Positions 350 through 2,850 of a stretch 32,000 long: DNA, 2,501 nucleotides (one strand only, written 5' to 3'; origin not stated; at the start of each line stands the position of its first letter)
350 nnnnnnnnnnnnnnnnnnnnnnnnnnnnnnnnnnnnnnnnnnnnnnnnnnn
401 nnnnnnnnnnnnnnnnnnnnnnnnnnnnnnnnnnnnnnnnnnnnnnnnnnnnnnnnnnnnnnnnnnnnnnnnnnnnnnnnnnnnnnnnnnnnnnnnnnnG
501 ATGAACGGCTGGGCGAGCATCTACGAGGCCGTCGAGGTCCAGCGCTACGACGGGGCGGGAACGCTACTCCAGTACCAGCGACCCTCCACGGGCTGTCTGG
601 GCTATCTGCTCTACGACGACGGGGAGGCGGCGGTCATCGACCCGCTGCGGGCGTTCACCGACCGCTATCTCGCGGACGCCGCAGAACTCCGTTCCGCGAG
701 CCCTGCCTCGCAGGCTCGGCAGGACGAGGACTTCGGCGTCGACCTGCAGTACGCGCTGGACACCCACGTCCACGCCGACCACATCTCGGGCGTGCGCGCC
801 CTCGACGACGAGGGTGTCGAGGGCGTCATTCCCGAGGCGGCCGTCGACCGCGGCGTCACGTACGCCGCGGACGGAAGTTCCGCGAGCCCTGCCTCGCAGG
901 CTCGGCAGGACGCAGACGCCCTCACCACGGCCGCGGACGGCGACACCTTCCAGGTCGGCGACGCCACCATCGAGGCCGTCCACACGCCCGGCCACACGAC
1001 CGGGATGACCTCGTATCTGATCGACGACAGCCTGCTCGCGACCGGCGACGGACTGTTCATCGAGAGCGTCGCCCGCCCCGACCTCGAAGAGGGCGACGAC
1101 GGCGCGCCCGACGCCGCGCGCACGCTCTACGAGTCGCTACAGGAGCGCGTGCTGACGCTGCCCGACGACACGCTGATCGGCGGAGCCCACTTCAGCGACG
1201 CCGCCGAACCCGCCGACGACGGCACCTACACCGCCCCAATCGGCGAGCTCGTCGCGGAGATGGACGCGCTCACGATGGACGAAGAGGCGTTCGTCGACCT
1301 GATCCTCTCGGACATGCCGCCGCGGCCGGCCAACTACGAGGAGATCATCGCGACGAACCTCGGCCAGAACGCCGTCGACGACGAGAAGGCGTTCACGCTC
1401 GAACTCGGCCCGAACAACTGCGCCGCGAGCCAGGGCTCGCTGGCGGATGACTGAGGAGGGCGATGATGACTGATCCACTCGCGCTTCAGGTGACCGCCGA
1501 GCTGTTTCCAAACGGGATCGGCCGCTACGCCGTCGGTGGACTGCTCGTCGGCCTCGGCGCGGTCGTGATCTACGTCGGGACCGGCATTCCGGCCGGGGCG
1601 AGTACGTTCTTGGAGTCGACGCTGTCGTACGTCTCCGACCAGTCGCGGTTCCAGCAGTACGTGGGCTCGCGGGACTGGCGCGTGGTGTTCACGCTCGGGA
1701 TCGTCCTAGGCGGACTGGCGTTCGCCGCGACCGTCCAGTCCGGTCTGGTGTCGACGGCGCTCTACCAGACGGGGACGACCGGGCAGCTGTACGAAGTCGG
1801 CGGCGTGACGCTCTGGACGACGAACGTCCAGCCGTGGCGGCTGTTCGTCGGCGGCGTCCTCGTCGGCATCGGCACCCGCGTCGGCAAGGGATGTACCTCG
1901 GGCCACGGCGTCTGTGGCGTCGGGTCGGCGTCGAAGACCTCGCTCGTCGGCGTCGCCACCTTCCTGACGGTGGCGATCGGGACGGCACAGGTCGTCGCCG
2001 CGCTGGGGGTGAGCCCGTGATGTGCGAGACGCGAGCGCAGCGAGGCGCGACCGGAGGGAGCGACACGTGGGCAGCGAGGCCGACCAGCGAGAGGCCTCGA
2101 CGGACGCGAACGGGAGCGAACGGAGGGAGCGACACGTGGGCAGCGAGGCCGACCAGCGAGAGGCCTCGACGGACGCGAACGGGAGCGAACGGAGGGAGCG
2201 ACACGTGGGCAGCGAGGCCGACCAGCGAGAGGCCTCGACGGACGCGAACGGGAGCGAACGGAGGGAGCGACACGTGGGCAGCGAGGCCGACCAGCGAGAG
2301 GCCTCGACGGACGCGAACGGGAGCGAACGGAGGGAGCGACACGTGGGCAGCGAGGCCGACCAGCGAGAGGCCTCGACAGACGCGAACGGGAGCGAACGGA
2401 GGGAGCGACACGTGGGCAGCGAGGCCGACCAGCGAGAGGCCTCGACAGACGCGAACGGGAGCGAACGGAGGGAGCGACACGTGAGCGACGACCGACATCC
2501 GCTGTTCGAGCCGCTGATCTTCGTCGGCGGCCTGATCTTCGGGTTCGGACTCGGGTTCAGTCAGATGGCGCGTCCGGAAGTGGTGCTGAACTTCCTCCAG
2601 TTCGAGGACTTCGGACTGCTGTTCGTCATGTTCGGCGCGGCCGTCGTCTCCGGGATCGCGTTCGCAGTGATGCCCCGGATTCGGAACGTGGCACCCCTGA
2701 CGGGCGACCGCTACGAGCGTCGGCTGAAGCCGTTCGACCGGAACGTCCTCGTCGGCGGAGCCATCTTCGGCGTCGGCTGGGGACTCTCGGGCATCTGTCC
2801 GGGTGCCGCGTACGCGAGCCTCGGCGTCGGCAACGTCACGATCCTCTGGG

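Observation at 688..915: Identical 36-bp hairpin-forming element present twice, in frame, inside a rhodanese-MBL enzyme gene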

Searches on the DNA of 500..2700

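Call 58: search_rna_families(source=window, start=500, end=2700, threshold=evalue, max_evalue=1)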
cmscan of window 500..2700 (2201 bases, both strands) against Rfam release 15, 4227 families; matches with E-value up to 1: 0.
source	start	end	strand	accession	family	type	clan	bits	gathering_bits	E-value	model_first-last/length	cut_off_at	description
